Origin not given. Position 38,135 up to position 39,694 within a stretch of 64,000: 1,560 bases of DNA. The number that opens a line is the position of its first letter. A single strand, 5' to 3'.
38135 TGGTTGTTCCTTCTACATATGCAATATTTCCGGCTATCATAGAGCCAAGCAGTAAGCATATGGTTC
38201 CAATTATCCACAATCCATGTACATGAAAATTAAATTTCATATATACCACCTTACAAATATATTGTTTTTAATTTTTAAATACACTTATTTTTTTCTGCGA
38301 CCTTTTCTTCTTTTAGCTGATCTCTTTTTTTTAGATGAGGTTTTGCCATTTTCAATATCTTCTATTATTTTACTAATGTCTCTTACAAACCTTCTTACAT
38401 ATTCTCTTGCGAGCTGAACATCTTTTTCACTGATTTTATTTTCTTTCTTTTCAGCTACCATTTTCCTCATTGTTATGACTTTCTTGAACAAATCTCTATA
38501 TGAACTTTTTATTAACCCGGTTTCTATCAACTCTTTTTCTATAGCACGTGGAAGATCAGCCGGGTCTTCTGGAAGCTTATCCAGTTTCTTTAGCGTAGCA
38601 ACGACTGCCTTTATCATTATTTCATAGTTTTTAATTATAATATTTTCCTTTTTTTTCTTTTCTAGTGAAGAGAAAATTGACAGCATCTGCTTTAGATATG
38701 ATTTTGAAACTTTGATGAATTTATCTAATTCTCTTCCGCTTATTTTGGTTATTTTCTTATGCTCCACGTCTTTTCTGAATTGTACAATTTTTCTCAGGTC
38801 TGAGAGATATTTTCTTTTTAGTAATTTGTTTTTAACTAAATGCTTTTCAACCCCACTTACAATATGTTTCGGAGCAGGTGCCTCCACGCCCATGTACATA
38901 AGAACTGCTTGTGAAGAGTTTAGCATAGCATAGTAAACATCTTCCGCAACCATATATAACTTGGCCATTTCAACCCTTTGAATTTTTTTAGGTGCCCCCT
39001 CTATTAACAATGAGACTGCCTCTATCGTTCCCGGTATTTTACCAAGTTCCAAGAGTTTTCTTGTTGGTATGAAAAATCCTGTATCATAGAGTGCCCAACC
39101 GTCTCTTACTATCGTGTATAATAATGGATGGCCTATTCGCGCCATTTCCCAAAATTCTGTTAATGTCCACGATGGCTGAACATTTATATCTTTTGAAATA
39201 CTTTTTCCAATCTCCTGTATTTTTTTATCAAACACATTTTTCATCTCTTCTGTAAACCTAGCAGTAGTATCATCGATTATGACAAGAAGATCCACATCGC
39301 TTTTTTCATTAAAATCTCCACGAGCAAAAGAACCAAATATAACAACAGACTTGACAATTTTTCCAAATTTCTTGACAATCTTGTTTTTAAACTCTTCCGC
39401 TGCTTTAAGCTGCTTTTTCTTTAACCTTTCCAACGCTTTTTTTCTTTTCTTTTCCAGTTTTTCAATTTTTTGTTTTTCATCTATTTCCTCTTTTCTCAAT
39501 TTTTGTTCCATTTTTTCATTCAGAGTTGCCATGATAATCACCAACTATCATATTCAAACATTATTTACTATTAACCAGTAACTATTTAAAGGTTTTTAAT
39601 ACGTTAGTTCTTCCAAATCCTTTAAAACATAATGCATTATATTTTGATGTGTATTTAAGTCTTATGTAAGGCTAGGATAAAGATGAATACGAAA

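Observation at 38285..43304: Co-oriented trio of unexplained large proteins: 547-aa unknown, TIM barrel split by coiled coil, NTase-fold protein with K-rich tails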

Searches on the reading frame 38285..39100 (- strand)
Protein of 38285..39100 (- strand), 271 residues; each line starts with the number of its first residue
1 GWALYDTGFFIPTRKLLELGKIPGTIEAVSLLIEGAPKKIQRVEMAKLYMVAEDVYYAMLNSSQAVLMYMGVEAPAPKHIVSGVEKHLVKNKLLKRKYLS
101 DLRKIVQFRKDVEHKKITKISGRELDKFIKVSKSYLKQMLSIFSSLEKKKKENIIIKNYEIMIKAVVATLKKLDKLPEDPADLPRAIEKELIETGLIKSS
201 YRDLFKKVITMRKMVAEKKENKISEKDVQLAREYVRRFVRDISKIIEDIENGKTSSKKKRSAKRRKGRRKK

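Call 90: search_protein_families(library=pfam, proteins=[window:38285-39100:-], max_evalue=1)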
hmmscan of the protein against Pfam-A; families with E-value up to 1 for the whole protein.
window:38285-39100:- (271 aa): 2 families
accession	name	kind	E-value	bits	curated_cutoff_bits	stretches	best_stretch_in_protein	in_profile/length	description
PF01934.22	HepT-like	-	0.0052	16.9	23.5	1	131-216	7-91/120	Ribonuclease HepT-like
PF05290.17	Baculo_IE-1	-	0.4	11.1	33.1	1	88-142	10-65/141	Baculovirus immediate-early protein (IE-0)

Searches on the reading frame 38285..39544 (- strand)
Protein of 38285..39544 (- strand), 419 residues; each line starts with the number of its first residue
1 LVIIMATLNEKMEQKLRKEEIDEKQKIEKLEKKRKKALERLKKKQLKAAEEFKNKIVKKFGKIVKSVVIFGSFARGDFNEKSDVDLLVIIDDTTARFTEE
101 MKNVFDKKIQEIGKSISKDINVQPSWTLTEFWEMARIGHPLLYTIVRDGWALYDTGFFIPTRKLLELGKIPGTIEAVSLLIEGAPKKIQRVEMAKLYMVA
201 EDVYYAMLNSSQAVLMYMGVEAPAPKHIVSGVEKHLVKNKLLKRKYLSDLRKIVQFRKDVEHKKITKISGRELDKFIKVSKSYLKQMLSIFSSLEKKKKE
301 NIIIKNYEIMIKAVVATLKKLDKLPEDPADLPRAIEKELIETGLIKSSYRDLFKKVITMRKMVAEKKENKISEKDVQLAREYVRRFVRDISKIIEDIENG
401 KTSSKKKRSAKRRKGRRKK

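Call 3: search_protein_families(library=pfam, proteins=[window:38285-39544:-], max_evalue=0.1)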
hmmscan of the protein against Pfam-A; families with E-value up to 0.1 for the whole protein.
window:38285-39544:- (419 aa): 4 families
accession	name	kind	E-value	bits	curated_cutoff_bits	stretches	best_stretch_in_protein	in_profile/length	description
PF01909.29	NTP_transf_2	-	1e-11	45.5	21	1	55-106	6-47/93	Nucleotidyltransferase domain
PF18765.7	Polbeta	-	1.4e-08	35.2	26.9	1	56-112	6-58/93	Polymerase beta, Nucleotidyltransferase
PF22600.2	MTPAP-like_central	-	0.00028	21.4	27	1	42-115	19-86/139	Poly(A) RNA polymerase, mitochondrial-like, central palm domain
PF03445.19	DUF294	-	0.051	13.9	21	0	26-113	16-102/138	Putative nucleotidyltransferase DUF294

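Call 4: search_protein_families(library=ncbifam, proteins=[window:38285-39544:-], max_evalue=0.1)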
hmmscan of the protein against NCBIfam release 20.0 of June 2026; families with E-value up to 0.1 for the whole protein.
window:38285-39544:- (419 aa): 13 families
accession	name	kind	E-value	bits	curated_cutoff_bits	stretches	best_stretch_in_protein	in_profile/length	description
NF012212.1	ANT_9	subfamily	6.1e-09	35.5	340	1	50-124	7-78/249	aminoglycoside nucleotidyltransferase ANT(9)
NF047752.1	MntA_antitoxin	equivalog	2.4e-07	30.6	60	1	64-106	7-44/106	type VII toxin-antitoxin system MntA family adenylyltransferase antitoxin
NF051895.1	anti_phage_HalB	equivalog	2.1e-05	24.2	190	1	68-96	3-31/211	anti-phage Hailong system nucleotidyltransferase HalB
NF033061.1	ANT_4p_I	equivalog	4.3e-05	23.2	350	1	42-100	8-68/253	ANT(4')-I family aminoglycoside nucleotidyltransferase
NF000181.1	ANT_4p_Ia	exception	5.6e-05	22.7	500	1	43-102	10-69/253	aminoglycoside O-nucleotidyltransferase ANT(4')-Ia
NF002837.0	PRK03059.1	equivalog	0.00026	19.2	1010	1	11-112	9-110/857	[protein-PII] uridylyltransferase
NF003990.0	PRK05472.1-4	equivalog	0.0015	18.1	233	1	248-294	13-59/214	redox-sensing transcriptional repressor Rex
TIGR01693.1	UTase_glnD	equivalog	0.0019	16.5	519.4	0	48-100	24-79/850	[protein-PII] uridylyltransferase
NF010309.0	PRK13746.1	subfamily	0.0031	16.9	193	1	51-93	15-57/263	aminoglycoside adenylyltransferase family protein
NF045909.1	ANT_9_Ic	equivalog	0.0097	15.2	505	1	59-114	22-75/259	aminoglycoside nucleotidyltransferase ANT(9)-Ic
NF002895.0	PRK03381.1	equivalog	0.023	12.8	631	1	20-96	11-90/782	[protein-PII] uridylyltransferase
NF000079.1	ANT_4p_Ib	exception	0.076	12.6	500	0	42-96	11-65/256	aminoglycoside O-nucleotidyltransferase ANT(4')-Ib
NF000119.1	linco_LnuF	exception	0.092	12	450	0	45-93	3-49/273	lincosamide nucleotidyltransferase Lnu(F)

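Call 45: search_protein_families(library=padloc, proteins=[window:38285-39544:-], max_evalue=0.1)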
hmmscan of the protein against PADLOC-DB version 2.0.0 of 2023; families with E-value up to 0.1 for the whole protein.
window:38285-39544:- (419 aa): 10 families
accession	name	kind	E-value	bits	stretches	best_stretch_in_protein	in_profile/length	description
PDLC04903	PDC-S09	-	2.2e-15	54.9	1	46-150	8-106/108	-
PDLC04907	PDC-S09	-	3.7e-11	41.1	1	40-150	5-112/114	-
PDLC04904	PDC-S09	-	4.7e-10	37.6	1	42-107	5-73/104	-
PDLC04778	PDC-M70A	-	4.7e-10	37.3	1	23-101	4-84/355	-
PDLC04906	PDC-S09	-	9.6e-10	36.7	1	43-102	5-62/98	-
PDLC04902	PDC-S09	-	5.8e-09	34.2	1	56-106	15-69/97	-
PDLC04368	PDC-M05A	-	5e-08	31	1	38-120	82-160/201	-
PDLC04905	PDC-S09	-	2.2e-06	26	1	48-100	7-65/101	-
PDLC04369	PDC-M05A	-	4e-06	24.6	1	50-108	89-148/201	-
PDLC04372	PDC-M05A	-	0.00097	17.4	1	39-117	52-126/167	-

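Call 46: search_protein_families(library=phrogs, proteins=[window:38285-39544:-], max_evalue=0.1)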
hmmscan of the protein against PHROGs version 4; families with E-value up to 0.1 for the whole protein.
window:38285-39544:- (419 aa): 1 family
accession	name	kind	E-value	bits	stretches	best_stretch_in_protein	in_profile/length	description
phrog_24076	-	unknown function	3.8e-06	27.5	1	64-102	3-41/229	-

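Call 50: search_solved_structures(query=A5, max_evalue=1)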
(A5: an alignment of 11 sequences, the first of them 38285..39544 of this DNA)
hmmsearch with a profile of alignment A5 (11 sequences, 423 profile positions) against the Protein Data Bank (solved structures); distinct sequences matched with E-value up to 1: 23.
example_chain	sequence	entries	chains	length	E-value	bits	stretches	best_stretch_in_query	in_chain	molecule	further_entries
6p01_A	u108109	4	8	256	6.7e-09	38.5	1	42-102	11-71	Kanamycin nucleotidyltransferase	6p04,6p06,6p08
1kan_A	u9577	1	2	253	5.8e-08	35.4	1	42-103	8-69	KANAMYCIN NUCLEOTIDYLTRANSFERASE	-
6nlt_A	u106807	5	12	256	6.2e-08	35.3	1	42-102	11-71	Kanamycin nucleotidyltransferase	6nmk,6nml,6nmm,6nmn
1kny_A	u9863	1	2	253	7.3e-08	35.1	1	42-103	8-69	KANAMYCIN NUCLEOTIDYLTRANSFERASE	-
6un8_A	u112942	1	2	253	8e-08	35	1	42-102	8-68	Aminoglycoside NucleotidylTransferase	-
9xbd_E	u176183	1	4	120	0.00019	23.9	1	48-93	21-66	Nucleotidyltransferase domain-containing protein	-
5yep_A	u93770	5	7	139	0.00045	22.6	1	66-115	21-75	Toxin-antitoxin system antidote Mnt family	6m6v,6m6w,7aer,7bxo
2rff_A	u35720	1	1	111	0.0005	22.5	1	45-94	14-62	Putative nucleotidyltransferase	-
9z7q_I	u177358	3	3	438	0.0008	21.8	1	56-97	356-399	Cmr1-MntA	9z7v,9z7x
1wot_A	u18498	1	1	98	0.0021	20.4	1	68-93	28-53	PUTATIVE MINIMAL NUCLEOTIDYLTRANSFERASE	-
8xeo_A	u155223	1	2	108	0.013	17.9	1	58-88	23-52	MNT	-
8xeh_E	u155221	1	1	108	0.018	17.3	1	58-88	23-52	MNT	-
9dbj_A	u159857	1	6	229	0.032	16.5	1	65-92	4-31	HalB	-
9dbh_A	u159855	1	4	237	0.033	16.5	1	65-92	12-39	HalB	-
6m6u_A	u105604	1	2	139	0.041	16.2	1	66-115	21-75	Toxin-antitoxin system antitoxin MntA family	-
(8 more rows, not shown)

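Call 76: find_homologous_proteins(query=A5, max_evalue=0.00001)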
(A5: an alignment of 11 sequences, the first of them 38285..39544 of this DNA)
Query A5 (11 sequences) (419 aa, profile of the alignment): 374 proteins with E <= 0.00001 among 8000 candidates; the best 120 are listed.
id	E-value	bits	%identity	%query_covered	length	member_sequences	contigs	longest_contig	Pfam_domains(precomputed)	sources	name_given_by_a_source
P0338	9.5e-192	656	69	90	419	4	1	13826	PF18765.8,PF01909.30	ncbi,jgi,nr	ncbi:MAG: hypothetical protein DRO96_01240 [Candidatus Aenigmatarchaeota archaeon]|nr:MAG: hypotheti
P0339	3.0e-191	654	73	84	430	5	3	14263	PF18765.8,PF01909.30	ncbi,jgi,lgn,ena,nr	ncbi:MAG: hypothetical protein B6U68_02175 [Candidatus Aenigmarchaeota archaeon ex4484_14]|nr:MAG: h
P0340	3.1e-187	641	59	88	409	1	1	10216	PF18765.8,PF01909.30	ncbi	ncbi:MAG: nucleotidyltransferase domain-containing protein [Candidatus Aenigmatarchaeota archaeon]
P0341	1.8e-183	629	99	99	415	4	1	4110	PF18765.8,PF01909.30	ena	-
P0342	1.0e-181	623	54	89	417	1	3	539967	PF18765.8,PF01909.30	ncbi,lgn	-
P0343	2.7e-179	615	55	89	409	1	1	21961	PF18765.8,PF01909.30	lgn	-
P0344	5.2e-176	604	60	86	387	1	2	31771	PF18765.8,PF01909.30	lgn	-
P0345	8.1e-176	603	59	89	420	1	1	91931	PF18765.8,PF01909.30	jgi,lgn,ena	-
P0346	4.8e-175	601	60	89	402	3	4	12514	PF18765.8,PF01909.30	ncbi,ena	-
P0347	5.0e-175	601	60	88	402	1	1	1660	PF18765.8,PF01909.30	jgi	jgi:predicted nucleotidyltransferase/uncharacterized protein (UPF0332 family)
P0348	6.1e-175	600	61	85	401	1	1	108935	PF18765.8,PF01909.30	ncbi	-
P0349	2.3e-174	599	60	90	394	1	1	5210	PF18765.8,PF01909.30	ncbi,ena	-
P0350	3.0e-174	598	59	89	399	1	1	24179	PF18765.8,PF01909.30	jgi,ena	-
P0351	6.0e-174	597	60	88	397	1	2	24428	PF18765.8,PF01909.30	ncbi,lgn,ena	-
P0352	9.1e-174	597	55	88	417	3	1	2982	PF18765.8,PF01909.30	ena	-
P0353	1.1e-173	596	63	87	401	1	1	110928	PF18765.8,PF01909.30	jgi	-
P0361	6.5e-173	594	58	88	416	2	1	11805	PF18765.8,PF01934.23,PF01909.30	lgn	-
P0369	2.5e-172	592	60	87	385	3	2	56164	PF18765.8,PF01934.23,PF01909.30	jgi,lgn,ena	-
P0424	8.7e-170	583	63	85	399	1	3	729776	PF18765.8,PF01909.30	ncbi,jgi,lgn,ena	-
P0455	7.2e-168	577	57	89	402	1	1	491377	PF18765.8,PF01909.30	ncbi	-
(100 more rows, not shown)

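Call 90: search_protein_families(library=pfam, proteins=[P0361, P0369, P0338, P0342, P0345, P0353, P0424, P0455], max_evalue=1)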
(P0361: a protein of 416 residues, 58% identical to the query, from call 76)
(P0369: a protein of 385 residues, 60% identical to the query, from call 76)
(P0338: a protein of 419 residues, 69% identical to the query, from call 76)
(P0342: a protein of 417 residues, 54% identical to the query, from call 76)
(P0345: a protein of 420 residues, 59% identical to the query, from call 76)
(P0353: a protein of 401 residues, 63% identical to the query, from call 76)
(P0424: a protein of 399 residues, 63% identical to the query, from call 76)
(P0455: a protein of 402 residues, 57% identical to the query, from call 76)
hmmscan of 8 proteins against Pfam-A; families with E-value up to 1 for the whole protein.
P0361 (416 aa): 7 families
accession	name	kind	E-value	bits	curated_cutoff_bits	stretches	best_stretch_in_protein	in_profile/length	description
PF01909.29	NTP_transf_2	-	4.7e-12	46.6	21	1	59-123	3-60/93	Nucleotidyltransferase domain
PF18765.7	Polbeta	-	9.1e-10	39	26.9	1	63-111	5-43/93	Polymerase beta, Nucleotidyltransferase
PF01934.22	HepT-like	-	2.6e-05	24.4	23.5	2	283-371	3-90/120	Ribonuclease HepT-like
PF22600.2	MTPAP-like_central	-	0.003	18.1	27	1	54-108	23-71/139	Poly(A) RNA polymerase, mitochondrial-like, central palm domain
PF08700.17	VPS51_Exo84_N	-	0.067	13.7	24.2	0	24-73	6-55/87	Vps51/EXO84/COG1 N-terminal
PF03040.20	CemA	-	0.1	12.9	27.4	1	25-98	64-137/229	CemA family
PF01467.32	CTP_transf_like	-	0.32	11.6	21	1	36-124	36-108/133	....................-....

P0369 (385 aa): 9 families
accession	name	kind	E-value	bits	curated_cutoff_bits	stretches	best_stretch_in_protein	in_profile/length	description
PF01909.29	NTP_transf_2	-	1.6e-11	44.9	21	1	22-86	2-59/93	Nucleotidyltransferase domain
PF18765.7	Polbeta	-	4.8e-10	39.9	26.9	1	28-93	6-65/93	Polymerase beta, Nucleotidyltransferase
PF01934.22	HepT-like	-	2e-05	24.7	23.5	1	246-335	2-90/120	Ribonuclease HepT-like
PF22600.2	MTPAP-like_central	-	0.00046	20.7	27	1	25-90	30-89/139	Poly(A) RNA polymerase, mitochondrial-like, central palm domain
PF10303.14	DUF2408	-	0.12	13.3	25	1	250-336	34-118/130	Protein of unknown function (DUF2408)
PF21825.2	crAss001_48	-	0.13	12.7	24.8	0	321-353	11-43/61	crAss001_48 related protein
PF03445.19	DUF294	-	0.19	12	21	1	38-83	51-89/138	Putative nucleotidyltransferase DUF294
PF08429.16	PLU-1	-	0.34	10.5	28.5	1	214-274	10-71/338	PLU-1-like protein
PF23100.1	DUF2096_N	-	0.66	10.9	26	0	239-286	43-90/96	DUF2096 N-terminal four-helical bundle domain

P0338 (419 aa): 7 families
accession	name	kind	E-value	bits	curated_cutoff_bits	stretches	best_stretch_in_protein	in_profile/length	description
PF01909.29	NTP_transf_2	-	7.5e-11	42.7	21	1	48-106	2-57/93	Nucleotidyltransferase domain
PF18765.7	Polbeta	-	3.1e-08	34.1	26.9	1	56-99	8-49/93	Polymerase beta, Nucleotidyltransferase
PF22600.2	MTPAP-like_central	-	0.00089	19.8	27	1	29-116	22-89/139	Poly(A) RNA polymerase, mitochondrial-like, central palm domain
PF01934.22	HepT-like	-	0.0014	18.8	23.5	1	273-393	3-118/120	Ribonuclease HepT-like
PF20797.2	HepT-like_2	-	0.0027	18.2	27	1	228-294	44-108/110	HepT-like protein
PF20750.3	PAP_NTPase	-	0.031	14.6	27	1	8-104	19-118/194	Poly(A) polymerase nucleotidyltransferase domain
PF01402.27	RHH_1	-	0.62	10.5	20.5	1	97-115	8-26/39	Ribbon-helix-helix protein, copG family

P0342 (417 aa): 12 families
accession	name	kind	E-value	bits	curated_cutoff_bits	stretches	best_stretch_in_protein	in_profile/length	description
PF01909.29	NTP_transf_2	-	1.3e-09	38.8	21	1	46-95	5-47/93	Nucleotidyltransferase domain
PF18765.7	Polbeta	-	3.5e-09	37.1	26.9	1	48-105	5-58/93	Polymerase beta, Nucleotidyltransferase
PF22600.2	MTPAP-like_central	-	0.0012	19.3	27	1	21-93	3-73/139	Poly(A) RNA polymerase, mitochondrial-like, central palm domain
PF15463.11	ECM11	-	0.0055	17.7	27.1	1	241-312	40-112/133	Extracellular mutant protein 11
PF05168.19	HEPN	-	0.032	14.8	22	1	191-282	26-116/117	HEPN domain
PF12633.13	Adenyl_cycl_N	-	0.052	14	27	1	37-89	72-124/199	Adenylate cyclase NT domain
PF20797.2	HepT-like_2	-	0.11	13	27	1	230-288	49-107/110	HepT-like protein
PF07997.16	DUF1694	-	0.12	12.9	25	1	16-87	41-111/117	Protein of unknown function (DUF1694)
PF19262.4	DUF5905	-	0.19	12.6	25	1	252-320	23-83/108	Family of unknown function (DUF5905)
PF10303.14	DUF2408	-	0.23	12.4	25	1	235-354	4-115/130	Protein of unknown function (DUF2408)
PF07994.18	NAD_binding_5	-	0.29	11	25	1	234-299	142-207/321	Myo-inositol-1-phosphate synthase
PF18735.6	HEPN_RiboL-PSP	-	0.96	9.7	28.4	1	221-285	121-190/191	RiboL-PSP-HEPN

P0345 (420 aa): 5 families
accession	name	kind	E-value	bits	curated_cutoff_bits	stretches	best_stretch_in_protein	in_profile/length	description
PF18765.7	Polbeta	-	3.9e-08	33.8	26.9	1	37-101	5-58/93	Polymerase beta, Nucleotidyltransferase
PF01909.29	NTP_transf_2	-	6.2e-08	33.4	21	1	32-100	2-63/93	Nucleotidyltransferase domain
PF03445.19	DUF294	-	0.012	15.9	21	1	47-89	50-96/138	Putative nucleotidyltransferase DUF294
PF01934.22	HepT-like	-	0.014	15.5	23.5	1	256-345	2-90/120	Ribonuclease HepT-like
PF22600.2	MTPAP-like_central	-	0.015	15.8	27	1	30-85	25-78/139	Poly(A) RNA polymerase, mitochondrial-like, central palm domain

P0353 (401 aa): 8 families
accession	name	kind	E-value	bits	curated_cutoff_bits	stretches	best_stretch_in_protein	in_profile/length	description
PF01909.29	NTP_transf_2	-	2.2e-10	41.2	21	1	30-96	2-61/93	Nucleotidyltransferase domain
PF18765.7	Polbeta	-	4.5e-08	33.6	26.9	1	42-100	11-64/93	Polymerase beta, Nucleotidyltransferase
PF01934.22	HepT-like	-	0.00036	20.7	23.5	1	254-343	2-90/120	Ribonuclease HepT-like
PF22600.2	MTPAP-like_central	-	0.00041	20.9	27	1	23-98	20-89/139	Poly(A) RNA polymerase, mitochondrial-like, central palm domain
PF21825.2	crAss001_48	-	0.027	14.8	24.8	0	251-276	19-45/61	crAss001_48 related protein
PF03445.19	DUF294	-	0.12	12.7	21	1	43-96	48-94/138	Putative nucleotidyltransferase DUF294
PF03876.22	SHS2_Rpb7-N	-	0.16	12.6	24.8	1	356-387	21-52/57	SHS2 domain found in N terminus of Rpb7p/Rpc25p/MJ0397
PF23100.1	DUF2096_N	-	0.25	12.2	26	1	5-47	47-89/96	DUF2096 N-terminal four-helical bundle domain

P0424 (399 aa): 6 families
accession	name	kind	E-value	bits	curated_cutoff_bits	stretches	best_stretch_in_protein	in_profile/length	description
PF01909.29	NTP_transf_2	-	8e-13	49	21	1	39-102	3-59/93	Nucleotidyltransferase domain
PF18765.7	Polbeta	-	2.6e-10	40.8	26.9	1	43-106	5-57/93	Polymerase beta, Nucleotidyltransferase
PF22600.2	MTPAP-like_central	-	0.0011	19.5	27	1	35-88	24-71/139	Poly(A) RNA polymerase, mitochondrial-like, central palm domain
PF01934.22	HepT-like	-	0.014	15.6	23.5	1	262-351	2-90/120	Ribonuclease HepT-like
PF20750.3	PAP_NTPase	-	0.054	13.8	27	1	25-91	47-115/194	Poly(A) polymerase nucleotidyltransferase domain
PF20797.2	HepT-like_2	-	0.063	13.8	27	1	229-283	53-107/110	HepT-like protein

P0455 (402 aa): 12 families
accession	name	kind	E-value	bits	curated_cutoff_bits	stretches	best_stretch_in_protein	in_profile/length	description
PF18765.7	Polbeta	-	2.3e-09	37.7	26.9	1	43-109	5-67/93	Polymerase beta, Nucleotidyltransferase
PF01909.29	NTP_transf_2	-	2.8e-09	37.7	21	1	39-94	3-51/93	Nucleotidyltransferase domain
PF22600.2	MTPAP-like_central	-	0.00023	21.7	27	1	25-105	14-88/139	Poly(A) RNA polymerase, mitochondrial-like, central palm domain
PF01934.22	HepT-like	-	0.00078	19.6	23.5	1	263-351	3-90/120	Ribonuclease HepT-like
PF12633.13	Adenyl_cycl_N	-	0.002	18.5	27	1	23-100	63-137/199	Adenylate cyclase NT domain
PF08429.16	PLU-1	-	0.024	14.3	28.5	1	228-290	8-71/338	PLU-1-like protein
PF02787.25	CPSase_L_D3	-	0.048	14.1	26.6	1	326-368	26-67/80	Carbamoyl-phosphate synthetase large chain, oligomerisation domain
PF03445.19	DUF294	-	0.059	13.7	21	1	43-102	45-103/138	Putative nucleotidyltransferase DUF294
PF03234.19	CDC37_N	-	0.062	14.7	26.1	1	14-55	30-72/129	Cdc37 N terminal kinase binding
PF10303.14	DUF2408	-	0.077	14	25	1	269-352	35-118/130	Protein of unknown function (DUF2408)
PF21078.2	GDH_HM3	-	0.11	13.1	24.6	1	29-56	30-57/66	Glutamate dehydrogenase, helical motif 3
PF25507.1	OB_POT1A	-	0.17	12.1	27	1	41-85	24-68/127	POT1A-like, OB fold domain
